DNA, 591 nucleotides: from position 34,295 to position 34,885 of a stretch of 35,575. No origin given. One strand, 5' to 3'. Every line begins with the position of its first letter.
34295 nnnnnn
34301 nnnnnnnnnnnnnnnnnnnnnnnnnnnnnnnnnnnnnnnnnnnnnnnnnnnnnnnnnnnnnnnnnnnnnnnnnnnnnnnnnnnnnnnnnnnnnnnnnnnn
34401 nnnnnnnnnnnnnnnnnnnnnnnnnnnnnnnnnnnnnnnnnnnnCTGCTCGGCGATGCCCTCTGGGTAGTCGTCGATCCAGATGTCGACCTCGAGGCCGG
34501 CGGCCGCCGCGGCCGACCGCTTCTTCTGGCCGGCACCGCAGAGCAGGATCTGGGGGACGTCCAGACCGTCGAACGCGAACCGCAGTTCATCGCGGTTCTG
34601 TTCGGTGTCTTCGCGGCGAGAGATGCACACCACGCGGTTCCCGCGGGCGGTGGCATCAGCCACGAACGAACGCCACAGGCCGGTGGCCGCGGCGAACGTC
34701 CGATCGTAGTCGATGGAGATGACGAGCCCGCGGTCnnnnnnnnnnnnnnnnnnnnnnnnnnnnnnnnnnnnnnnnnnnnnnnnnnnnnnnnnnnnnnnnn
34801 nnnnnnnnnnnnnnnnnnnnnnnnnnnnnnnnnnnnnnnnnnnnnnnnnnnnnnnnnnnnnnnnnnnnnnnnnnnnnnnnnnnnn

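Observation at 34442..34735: Prohead protease carries an in-frame C-terminal HAD-like phosphatase domain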

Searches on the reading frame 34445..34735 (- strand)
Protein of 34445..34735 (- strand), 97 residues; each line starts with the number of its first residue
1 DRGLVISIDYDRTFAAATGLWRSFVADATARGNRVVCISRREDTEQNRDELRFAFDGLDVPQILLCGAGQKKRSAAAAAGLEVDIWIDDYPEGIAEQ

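Call 29: search_solved_structures(query=A2, max_evalue=10, show_alignments=3)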
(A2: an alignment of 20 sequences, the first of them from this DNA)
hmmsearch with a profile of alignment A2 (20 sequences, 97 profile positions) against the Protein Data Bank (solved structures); distinct sequences matched with E-value up to 10: 10.
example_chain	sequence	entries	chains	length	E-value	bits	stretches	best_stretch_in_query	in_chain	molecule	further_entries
2l82_A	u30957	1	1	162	3.3e-07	33.7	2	18-66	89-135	DESIGNED PROTEIN OR32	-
8ye0_A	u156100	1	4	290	0.29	14.7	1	41-95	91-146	LynF/TruF/PatF family peptide O-prenyltransferase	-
4r01_A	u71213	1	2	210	0.39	14.3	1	22-55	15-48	putative NADH-flavin reductase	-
4j29_A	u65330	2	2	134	0.42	14.2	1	16-58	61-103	Engineered Protein OR258 | DE NOVO DESIGNED PROTEIN OR258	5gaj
5jmu_A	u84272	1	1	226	0.87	13.2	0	21-65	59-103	Peptidoglycan N-acetylglucosamine deacetylase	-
9nt3_D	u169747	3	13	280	0.95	13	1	26-95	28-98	Ancestral LacI Transcription Factor | LacI Transcription Factor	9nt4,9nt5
5vps_A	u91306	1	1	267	1.1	12.9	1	15-88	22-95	Short-chain dehydrogenase/reductase SDR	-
2mr5_A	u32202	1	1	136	1.2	12.6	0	18-58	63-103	De novo designed Protein OR457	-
5idx_A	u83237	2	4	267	1.6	12.3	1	15-88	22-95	Short-chain dehydrogenase/reductase SDR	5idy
2mr6_A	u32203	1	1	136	2.4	11.7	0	25-50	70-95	De novo designed Protein OR462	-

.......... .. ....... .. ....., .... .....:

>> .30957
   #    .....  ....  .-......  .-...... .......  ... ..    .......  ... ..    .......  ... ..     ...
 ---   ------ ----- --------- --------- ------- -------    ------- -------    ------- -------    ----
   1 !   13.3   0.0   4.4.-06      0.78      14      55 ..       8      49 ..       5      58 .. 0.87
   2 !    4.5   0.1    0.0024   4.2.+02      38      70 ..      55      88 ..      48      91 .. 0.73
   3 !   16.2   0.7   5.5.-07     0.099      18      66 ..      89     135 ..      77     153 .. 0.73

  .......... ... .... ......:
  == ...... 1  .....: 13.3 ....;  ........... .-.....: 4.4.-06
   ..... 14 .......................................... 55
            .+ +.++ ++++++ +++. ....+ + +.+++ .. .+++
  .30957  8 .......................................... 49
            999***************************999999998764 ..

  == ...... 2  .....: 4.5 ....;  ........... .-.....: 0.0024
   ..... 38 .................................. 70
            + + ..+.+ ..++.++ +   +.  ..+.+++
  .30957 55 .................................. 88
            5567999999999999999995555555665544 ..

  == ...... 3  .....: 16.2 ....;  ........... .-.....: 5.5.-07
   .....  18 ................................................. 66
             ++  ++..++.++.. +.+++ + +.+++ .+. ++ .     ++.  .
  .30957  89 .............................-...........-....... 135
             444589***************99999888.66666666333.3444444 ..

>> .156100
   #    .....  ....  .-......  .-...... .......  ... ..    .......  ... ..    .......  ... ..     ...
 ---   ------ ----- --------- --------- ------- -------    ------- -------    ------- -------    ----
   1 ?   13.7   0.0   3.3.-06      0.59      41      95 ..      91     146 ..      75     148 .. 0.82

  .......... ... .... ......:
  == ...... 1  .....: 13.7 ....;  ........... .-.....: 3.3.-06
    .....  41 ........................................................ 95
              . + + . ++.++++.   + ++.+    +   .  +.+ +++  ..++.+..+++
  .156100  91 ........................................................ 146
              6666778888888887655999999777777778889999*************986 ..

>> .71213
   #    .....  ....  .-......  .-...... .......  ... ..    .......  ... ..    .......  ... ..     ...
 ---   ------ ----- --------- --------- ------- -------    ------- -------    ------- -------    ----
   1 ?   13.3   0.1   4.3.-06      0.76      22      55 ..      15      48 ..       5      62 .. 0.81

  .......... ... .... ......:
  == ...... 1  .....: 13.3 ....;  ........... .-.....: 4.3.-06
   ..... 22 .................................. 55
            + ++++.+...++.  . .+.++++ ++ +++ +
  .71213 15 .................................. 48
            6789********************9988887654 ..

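Call 38: predict_structure(alignment_id=A2)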
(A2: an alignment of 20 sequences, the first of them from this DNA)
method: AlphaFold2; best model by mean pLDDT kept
length: 97 residues; sequences in the alignment: 20
mean_pLDDT: 95.0   pTM: 0.86
mean pLDDT of the five models: 95.0, 94.4, 93.6, 93.3, 93.0
residues with pLDDT >= 90: 89; 70-90: 6; 50-70: 2; < 50: 0
segments of 3 or more residues with pLDDT < 50: none
pLDDT, mean of each block of 10 residues (from residue 1): 93 97 98 97 97 96 94 96 96 82
secondary structure, 60 per line:
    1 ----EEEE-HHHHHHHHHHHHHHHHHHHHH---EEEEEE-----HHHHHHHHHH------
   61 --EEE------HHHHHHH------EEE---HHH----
elements in order: E5-8 H10-30 E34-39 H45-54 E63-65 H72-78 E85-87
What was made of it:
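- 34442..34735 (-): Minimal, capless HAD-type phosphatase domain (residues 198-295). Motif I D206/D208/T210 is at 34697-34711; motif II S236 at 34619-34621 with R238 at 34613-34615; motif III K269 at 34520-34522; motif IV D285/D286 at 34469-34474. AF2 pLDDT 95 (call 38).
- On HAD (haloacid dehalogenase-like) phosphatase superfamily: AF2 pLDDT 95, pTM 0.86 (call 38).
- On Nested protease/scaffold genes (lambda C/Nu3 type): The C-terminal part is an alpha/beta enzyme fold (call 38).
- The domain is a compact alpha/beta fold, not the elongated helical type typical of scaffolds (call 38).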

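Call 39: search_protein_representatives(alignment_id=A2)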
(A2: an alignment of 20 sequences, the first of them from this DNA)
Query: 20 sequences, 97 profile positions. Proteins with E-value up to 0.001 (for the whole library): 1691; up to 1e-10: 815; up to 1e-30: 5. The best 150 are listed.
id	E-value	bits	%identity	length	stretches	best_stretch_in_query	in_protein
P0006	2.0e-42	159.5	-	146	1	2-96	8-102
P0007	3.2e-41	155.6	-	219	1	2-96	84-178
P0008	2.1e-39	149.8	-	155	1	2-96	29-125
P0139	8.5e-35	135.0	-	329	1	2-96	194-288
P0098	6.3e-32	125.8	-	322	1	3-94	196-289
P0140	9.3e-30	118.9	-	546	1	2-96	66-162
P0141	5.7e-29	116.4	-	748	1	2-96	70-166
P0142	5.1e-28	113.3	-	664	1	2-96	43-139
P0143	3.1e-27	110.8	-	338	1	3-95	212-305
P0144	3.7e-27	110.5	-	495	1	2-95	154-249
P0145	5.3e-27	110.0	-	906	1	2-95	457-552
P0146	5.6e-27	110.0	-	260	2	2-95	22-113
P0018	7.0e-27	109.7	-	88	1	4-94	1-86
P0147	1.8e-26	108.3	-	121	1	3-95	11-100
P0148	1.9e-26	108.3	-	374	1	2-95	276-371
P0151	4.9e-25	103.7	-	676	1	2-94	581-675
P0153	5.8e-25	103.5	-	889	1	2-96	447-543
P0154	5.9e-25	103.5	-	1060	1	4-95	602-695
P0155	9.2e-25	102.9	-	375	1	2-95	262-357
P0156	1.4e-24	102.2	-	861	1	2-96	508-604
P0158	1.8e-24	101.9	-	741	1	2-96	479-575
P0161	9.0e-24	99.7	-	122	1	4-96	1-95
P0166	6.2e-23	97.0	-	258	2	2-95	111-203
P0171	9.5e-23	96.4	-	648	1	2-95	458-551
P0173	1.1e-22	96.2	-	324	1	4-96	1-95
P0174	2.8e-22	94.9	-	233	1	2-96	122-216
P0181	1.3e-21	92.8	-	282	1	5-95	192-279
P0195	5.2e-20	87.6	-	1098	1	5-95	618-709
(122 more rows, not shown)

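Call 41: search_protein_families(library=pfam, proteins=[P0140, P0141, P0142, P0144, P0145, P0151, P0153, P0154, P0156, P0195], max_evalue=0.001)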
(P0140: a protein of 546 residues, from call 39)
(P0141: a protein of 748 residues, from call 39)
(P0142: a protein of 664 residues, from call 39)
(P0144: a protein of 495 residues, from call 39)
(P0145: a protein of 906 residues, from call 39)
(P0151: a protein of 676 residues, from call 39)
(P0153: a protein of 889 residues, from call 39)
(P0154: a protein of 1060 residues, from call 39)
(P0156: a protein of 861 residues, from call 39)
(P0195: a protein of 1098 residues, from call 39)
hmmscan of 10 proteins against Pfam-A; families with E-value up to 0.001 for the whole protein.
P0140 (546 aa): 0 families

P0141 (748 aa): 0 families

P0142 (664 aa): 0 families

P0144 (495 aa): 1 family
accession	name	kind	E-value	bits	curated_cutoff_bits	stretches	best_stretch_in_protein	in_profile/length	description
PF03496.20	ADPrib_exo_Tox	-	1.9e-11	44.1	23.4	1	310-480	17-178/196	ADP-ribosyltransferase exoenzyme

P0145 (906 aa): 3 families
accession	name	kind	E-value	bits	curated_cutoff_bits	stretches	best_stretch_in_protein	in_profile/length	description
PF04860.17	Phage_portal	-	1.6e-106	356.6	39.1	1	47-373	2-321/321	Phage portal protein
PF03496.20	ADPrib_exo_Tox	-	1.7e-14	54.1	23.4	1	706-880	4-177/196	ADP-ribosyltransferase exoenzyme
PF01129.24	ART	-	3.7e-14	53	22.3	1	729-880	66-204/222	NAD:arginine ADP-ribosyltransferase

P0151 (676 aa): 1 family
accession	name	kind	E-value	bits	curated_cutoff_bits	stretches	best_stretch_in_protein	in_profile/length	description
PF04860.17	Phage_portal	-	2.7e-108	362.4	39.1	1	29-355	2-320/321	Phage portal protein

P0153 (889 aa): 1 family
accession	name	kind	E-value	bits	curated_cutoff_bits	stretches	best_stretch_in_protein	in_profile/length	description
PF04860.17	Phage_portal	-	4e-102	342.1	39.1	1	1-316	14-321/321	Phage portal protein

P0154 (1060 aa): 1 family
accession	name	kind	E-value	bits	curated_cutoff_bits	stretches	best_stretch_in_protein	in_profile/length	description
PF04860.17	Phage_portal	-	6.8e-93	311.8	39.1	1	63-385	4-321/321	Phage portal protein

P0156 (861 aa): 2 families
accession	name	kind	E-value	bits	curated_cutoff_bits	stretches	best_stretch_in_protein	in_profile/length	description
PF04860.17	Phage_portal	-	1.7e-106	356.5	39.1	1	49-375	2-320/321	Phage portal protein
PF07357.16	DRAT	-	0.00033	20.4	25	1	763-836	168-239/256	Dinitrogenase reductase ADP-ribosyltransferase (DRAT)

P0195 (1098 aa): 2 families
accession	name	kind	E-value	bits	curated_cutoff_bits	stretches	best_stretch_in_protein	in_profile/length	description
PF04860.17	Phage_portal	-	1.2e-105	353.7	39.1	1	55-381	2-321/321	Phage portal protein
PF11160.13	Hva1_TUDOR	-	7.5e-06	26.4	24.1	1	723-769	1-45/59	Hypervirulence associated proteins TUDOR domain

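Call 42: search_protein_families(library=pfam, proteins=[P0139, P0143, P0148, P0155, P0158, P0171, P0173, P0181, P0166, P0174], max_evalue=0.001)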
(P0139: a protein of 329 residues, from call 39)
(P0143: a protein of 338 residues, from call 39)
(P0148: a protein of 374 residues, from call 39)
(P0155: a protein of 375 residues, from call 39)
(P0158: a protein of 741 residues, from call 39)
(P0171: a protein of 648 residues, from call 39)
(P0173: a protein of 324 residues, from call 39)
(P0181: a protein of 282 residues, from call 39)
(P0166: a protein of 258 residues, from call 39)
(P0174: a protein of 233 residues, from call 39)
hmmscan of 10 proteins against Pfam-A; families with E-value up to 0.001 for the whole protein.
P0139 (329 aa): 1 family
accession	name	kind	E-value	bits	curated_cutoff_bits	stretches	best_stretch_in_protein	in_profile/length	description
PF04586.22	Peptidase_S78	-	4.2e-29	102.2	21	1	16-178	4-158/165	Caudovirus prohead serine protease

P0143 (338 aa): 1 family
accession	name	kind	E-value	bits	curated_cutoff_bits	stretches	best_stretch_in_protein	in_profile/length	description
PF04586.22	Peptidase_S78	-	1.3e-43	149.4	21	1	24-178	7-158/165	Caudovirus prohead serine protease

P0148 (374 aa): 1 family
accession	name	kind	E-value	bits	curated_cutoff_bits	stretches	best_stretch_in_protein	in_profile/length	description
PF15538.12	Ntox46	-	1.1e-09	38.9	25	1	125-248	35-151/157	Bacterial toxin 46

P0155 (375 aa): 1 family
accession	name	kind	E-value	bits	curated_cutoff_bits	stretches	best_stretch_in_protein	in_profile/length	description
PF04860.17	Phage_portal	-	6.9e-10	39.1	39.1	1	61-116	267-321/321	Phage portal protein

P0158 (741 aa): 1 family
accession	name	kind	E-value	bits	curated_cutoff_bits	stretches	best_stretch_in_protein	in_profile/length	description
PF05136.18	Phage_portal_2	-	2e-57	195.4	32.9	1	36-351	10-351/354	Phage portal protein, lambda family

P0171 (648 aa): 1 family
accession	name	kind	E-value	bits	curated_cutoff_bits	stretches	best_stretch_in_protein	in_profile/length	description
PF04860.17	Phage_portal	-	3.8e-88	296.2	39.1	1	1-322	3-321/321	Phage portal protein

P0173 (324 aa): 1 family
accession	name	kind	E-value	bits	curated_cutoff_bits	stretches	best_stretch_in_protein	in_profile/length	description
PF04586.22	Peptidase_S78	-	2e-32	113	21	1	139-292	14-162/165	Caudovirus prohead serine protease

P0181 (282 aa): 0 families

P0166 (258 aa): 0 families

P0174 (233 aa): 0 families

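Call 43: fold_search(model_id=the predicted structure, library=pdb)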
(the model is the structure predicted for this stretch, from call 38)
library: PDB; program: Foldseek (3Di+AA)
matches with E <= 10: 1522; with E <= 0.001: 0
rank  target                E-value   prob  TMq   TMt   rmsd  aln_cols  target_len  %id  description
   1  2ia5_K                6.2e-03  1.00  0.67  0.26   4.9       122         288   16  T4 polynucleotide kinase/phosphatase with bound sulfate and magnesium. (released 2007-06-05)
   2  4iuy_C                7.5e-03  0.96  0.43  0.21   4.7        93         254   19  Crystal structure of short-chain dehydrogenase/reductase (apo-form) from A. baumannii clinical strain WM99C (released 2013-03-06)
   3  2ia5_D                1.7e-02  1.00  0.68  0.26   5.0       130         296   16  T4 polynucleotide kinase/phosphatase with bound sulfate and magnesium. (released 2007-06-05)
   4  8b9y_B                1.7e-02  0.95  0.39  0.16   4.8        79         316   14  Cysteine Synthase from Trypanosoma cruzi with PLP and OAS (released 2023-05-31)
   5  1rpz_A                2.5e-02  1.00  0.68  0.26   3.5       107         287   17  T4 POLYNUCLEOTIDE KINASE BOUND TO 5'-TGCAC-3' SSDNA (released 2004-02-17)
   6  8b9y_D                2.5e-02  0.90  0.38  0.15   5.0        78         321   19  Cysteine Synthase from Trypanosoma cruzi with PLP and OAS (released 2023-05-31)
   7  5u76                  2.7e-02  0.82  0.41  0.07   4.9        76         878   17  Chicken Slo2.2 in a closed conformation vitrified in the presence of 300 mM NaCl (released 2017-02-08)
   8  2ia5_L                3.5e-02  0.99  0.66  0.26   5.2       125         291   16  T4 polynucleotide kinase/phosphatase with bound sulfate and magnesium. (released 2007-06-05)
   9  8bz6_B                3.7e-02  0.82  0.44  0.11   5.7        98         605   13  Crystal structure of the L. monocytogenes RmlT in complex with UDP-glucose (released 2023-12-27)
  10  9jzp_C                4.2e-02  0.66  0.41  0.22   7.0       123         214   13  Crystal structure of Nir2 C-terminal domain (released 2025-10-15)
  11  3qtb_B                4.5e-02  0.90  0.49  0.39   5.0       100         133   17  Structure of the universal stress protein from Archaeoglobus fulgidus in complex with dAMP (released 2011-03-30)
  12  3spx                  4.5e-02  0.84  0.38  0.15   4.9        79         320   18  Crystal structure of O-Acetyl Serine Sulfhydrylase from Leishmania donovani (released 2012-07-04)
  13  8b9y_A                4.8e-02  0.85  0.39  0.16   4.8        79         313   14  Cysteine Synthase from Trypanosoma cruzi with PLP and OAS (released 2023-05-31)
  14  1rrc_A                5.2e-02  0.99  0.65  0.26   3.7       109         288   17  T4 POLYNUCLEOTIDE KINASE BOUND TO 5'-GTC-3' SSDNA (released 2004-02-17)
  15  6tzz_A                5.2e-02  0.75  0.41  0.16   6.4       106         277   13  Crystal Structure of Tetrahymena Thermophila Lipin Phosphatidic Acid Phosphatase with Magnesium (released 2020-03-18)
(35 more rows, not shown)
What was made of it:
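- Closest known: 3'-phosphatase domain of T4 polynucleotide kinase/phosphatase. Same: This is the best structural match among solved structures (TM 0.65-0.68; call 43).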

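Call 54: search_protein_families(library=pfam, alignment_id=A3, max_evalue=0.05)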
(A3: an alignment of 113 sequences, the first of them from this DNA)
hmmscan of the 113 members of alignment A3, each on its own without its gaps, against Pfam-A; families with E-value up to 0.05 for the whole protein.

A. member 1, seq(97 aa): 0 families

B. families by the number of members that match (of 113 scanned): 35 families (the first 25 are shown)
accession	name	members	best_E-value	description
PF08282.18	Hydrolase_3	3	2.6e-05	haloacid dehalogenase-like hydrolase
PF04413.22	Glycos_transf_N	3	0.00032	3-Deoxy-D-manno-octulosonic-acid transferase (kdotransferase)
PF12710.13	HAD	3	0.008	haloacid dehalogenase-like hydrolase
PF13439.12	Glyco_transf_4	2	0.015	Glycosyltransferase Family 4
PF14282.11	FlxA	1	4.4e-06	FlxA-like protein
PF00107.32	ADH_zinc_N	1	0.0006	Zinc-binding dehydrogenase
PF22910.1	EDR4-like_1st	1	0.0006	Enhanced disease resistance 4-like, N-terminal domain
PF17657.6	DNA_pol3_finger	1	0.0059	Bacterial DNA polymerase III alpha subunit finger domain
PF06698.16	DUF1192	1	0.0086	Protein of unknown function (DUF1192)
PF02875.26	Mur_ligase_C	1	0.011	Mur ligase, glutamate ligase domain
PF13600.11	DUF4140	1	0.013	N-terminal domain of unknown function (DUF4140)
PF00702.32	Hydrolase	1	0.014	haloacid dehalogenase-like hydrolase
PF10087.14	DUF2325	1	0.016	Uncharacterized protein conserved in bacteria (DUF2325)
PF25764.1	KIF21A_4th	1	0.018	KIF21A-like domain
PF13489.12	Methyltransf_23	1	0.019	Methyltransferase domain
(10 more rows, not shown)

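Call 61: fold_search(model_id=the predicted structure, library=viral)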
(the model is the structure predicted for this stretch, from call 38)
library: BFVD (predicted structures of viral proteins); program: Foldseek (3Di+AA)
matches with E <= 10: 1141; with E <= 0.001: 13
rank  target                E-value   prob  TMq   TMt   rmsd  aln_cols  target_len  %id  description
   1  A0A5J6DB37            1.4e-07  1.00  0.89  0.63   1.5        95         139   28  Uncharacterized protein [Erwinia phage pEp_SNUABM_01]
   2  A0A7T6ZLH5            1.6e-07  1.00  0.84  0.61   2.2        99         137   31  (no name in the UniProt tables at hand)
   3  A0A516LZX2            2.4e-07  1.00  0.81  0.75   1.6        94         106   29  (no name in the UniProt tables at hand)
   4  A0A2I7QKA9            3.8e-07  1.00  0.81  0.59   2.6        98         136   30  (no name in the UniProt tables at hand)
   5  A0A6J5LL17            8.9e-07  1.00  0.84  0.58   2.1        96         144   26  Uncharacterized protein [uncultured Caudovirales phage]
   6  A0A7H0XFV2            2.8e-06  1.00  0.80  0.59   2.6        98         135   24  HAD-like domain protein [Pseudomonas phage phiK7A1]
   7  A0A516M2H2            3.4e-06  1.00  0.81  0.73   2.5        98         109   26  (no name in the UniProt tables at hand)
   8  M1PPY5                5.4e-06  1.00  0.78  0.58   1.6        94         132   31  (no name in the UniProt tables at hand)
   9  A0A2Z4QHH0            5.9e-05  1.00  0.70  0.53   4.0       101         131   26  (no name in the UniProt tables at hand)
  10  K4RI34                6.7e-05  1.00  0.82  0.63   2.1       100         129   25  Uncharacterized protein [Pseudomonas phage vB_PaeM_C2-10_Ab1]
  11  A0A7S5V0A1            9.4e-05  1.00  0.66  0.44   4.7       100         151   21  (no name in the UniProt tables at hand)
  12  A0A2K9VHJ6            2.2e-04  1.00  0.76  0.49   3.1       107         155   21  Uncharacterized protein [Pseudomonas phage Bjorn]
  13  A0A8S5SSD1            7.4e-04  1.00  0.62  0.42   5.2       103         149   14  Acid phosphatase [Myoviridae sp. ct2Qy24]
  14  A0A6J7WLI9            2.0e-03  1.00  0.64  0.15   3.2       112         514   19  Phage-like element PBSX protein, XkdF [uncultured Caudovirales phage]
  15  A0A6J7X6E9            3.9e-03  1.00  0.59  0.45   4.8       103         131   16  Polynucleotide kinase PNKP phosphatase domain-containing protein [uncultured Caudovirales phage]
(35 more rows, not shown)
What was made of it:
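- On HAD (haloacid dehalogenase-like) phosphatase superfamily: BFVD matches include proteins named HAD-like, acid phosphatase and PNKP phosphatase (call 61).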

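Call 75: find_encoding_contigs(protein=P0145, flank=6000, max_places=2)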
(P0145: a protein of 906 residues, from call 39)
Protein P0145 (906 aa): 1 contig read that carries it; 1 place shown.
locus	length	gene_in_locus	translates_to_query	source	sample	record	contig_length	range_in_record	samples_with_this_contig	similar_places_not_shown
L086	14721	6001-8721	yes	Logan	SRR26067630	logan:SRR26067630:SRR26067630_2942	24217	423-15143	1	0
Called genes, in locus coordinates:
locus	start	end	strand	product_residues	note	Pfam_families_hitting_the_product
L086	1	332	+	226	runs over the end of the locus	-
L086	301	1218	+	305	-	PF12851:Tet_JBP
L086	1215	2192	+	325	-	PF04055:Radical_SAM, PF13186:SPASM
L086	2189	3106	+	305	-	-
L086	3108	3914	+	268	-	-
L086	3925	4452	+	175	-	PF05119:Terminase_4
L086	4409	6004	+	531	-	PF03354:TerL_ATPase, PF20441:TerL_nuclease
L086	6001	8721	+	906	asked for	PF04860:Phage_portal, PF03496:ADPrib_exo_Tox, PF01129:ART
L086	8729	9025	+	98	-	-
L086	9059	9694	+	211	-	PF04586:Peptidase_S78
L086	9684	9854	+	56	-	-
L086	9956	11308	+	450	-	PF05065:Phage_capsid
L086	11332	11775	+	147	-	-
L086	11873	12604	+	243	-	-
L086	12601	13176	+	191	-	PF05135:Phage_connect_1 (faint)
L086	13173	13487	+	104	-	PF05521:Phage_HCP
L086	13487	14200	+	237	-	PF04883:HK97-gp10_like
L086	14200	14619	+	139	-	PF11367:Tail_completion_gp17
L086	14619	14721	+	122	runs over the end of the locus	-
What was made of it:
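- Independent fusions to two portal families, to a protease in the opposite order and to toxin modules all point to the head interior rather than to plain co-expression (calls 41, 42, 75).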

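Call 81: find_encoding_contigs(protein=P0147, flank=5000, max_places=3)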
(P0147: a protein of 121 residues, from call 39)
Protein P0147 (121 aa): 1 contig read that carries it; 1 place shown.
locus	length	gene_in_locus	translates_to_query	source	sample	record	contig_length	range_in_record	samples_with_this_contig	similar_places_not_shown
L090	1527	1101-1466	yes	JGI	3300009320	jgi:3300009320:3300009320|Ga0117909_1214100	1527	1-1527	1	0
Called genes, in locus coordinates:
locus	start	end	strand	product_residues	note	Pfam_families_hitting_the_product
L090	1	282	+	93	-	?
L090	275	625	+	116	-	PF18909:dGTP_diPhyd_N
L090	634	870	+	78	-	-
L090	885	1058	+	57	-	-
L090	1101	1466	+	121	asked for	-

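Call 82: find_encoding_contigs(protein=P0161, flank=5000, max_places=3)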
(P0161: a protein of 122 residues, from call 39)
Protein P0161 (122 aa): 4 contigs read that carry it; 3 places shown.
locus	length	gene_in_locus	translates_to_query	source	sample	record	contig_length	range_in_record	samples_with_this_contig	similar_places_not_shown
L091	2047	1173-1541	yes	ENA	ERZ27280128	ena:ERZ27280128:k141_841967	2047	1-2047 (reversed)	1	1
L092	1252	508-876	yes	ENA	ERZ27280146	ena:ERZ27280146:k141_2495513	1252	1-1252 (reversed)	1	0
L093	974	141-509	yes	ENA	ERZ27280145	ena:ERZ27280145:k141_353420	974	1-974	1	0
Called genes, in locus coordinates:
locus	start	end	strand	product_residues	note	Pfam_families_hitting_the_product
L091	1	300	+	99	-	?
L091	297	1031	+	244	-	PF04586:Peptidase_S78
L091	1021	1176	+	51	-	-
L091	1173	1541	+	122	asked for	-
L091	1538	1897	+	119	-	-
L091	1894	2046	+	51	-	?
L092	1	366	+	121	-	?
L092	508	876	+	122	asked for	-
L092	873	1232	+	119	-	-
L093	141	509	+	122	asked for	-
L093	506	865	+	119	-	-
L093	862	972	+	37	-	?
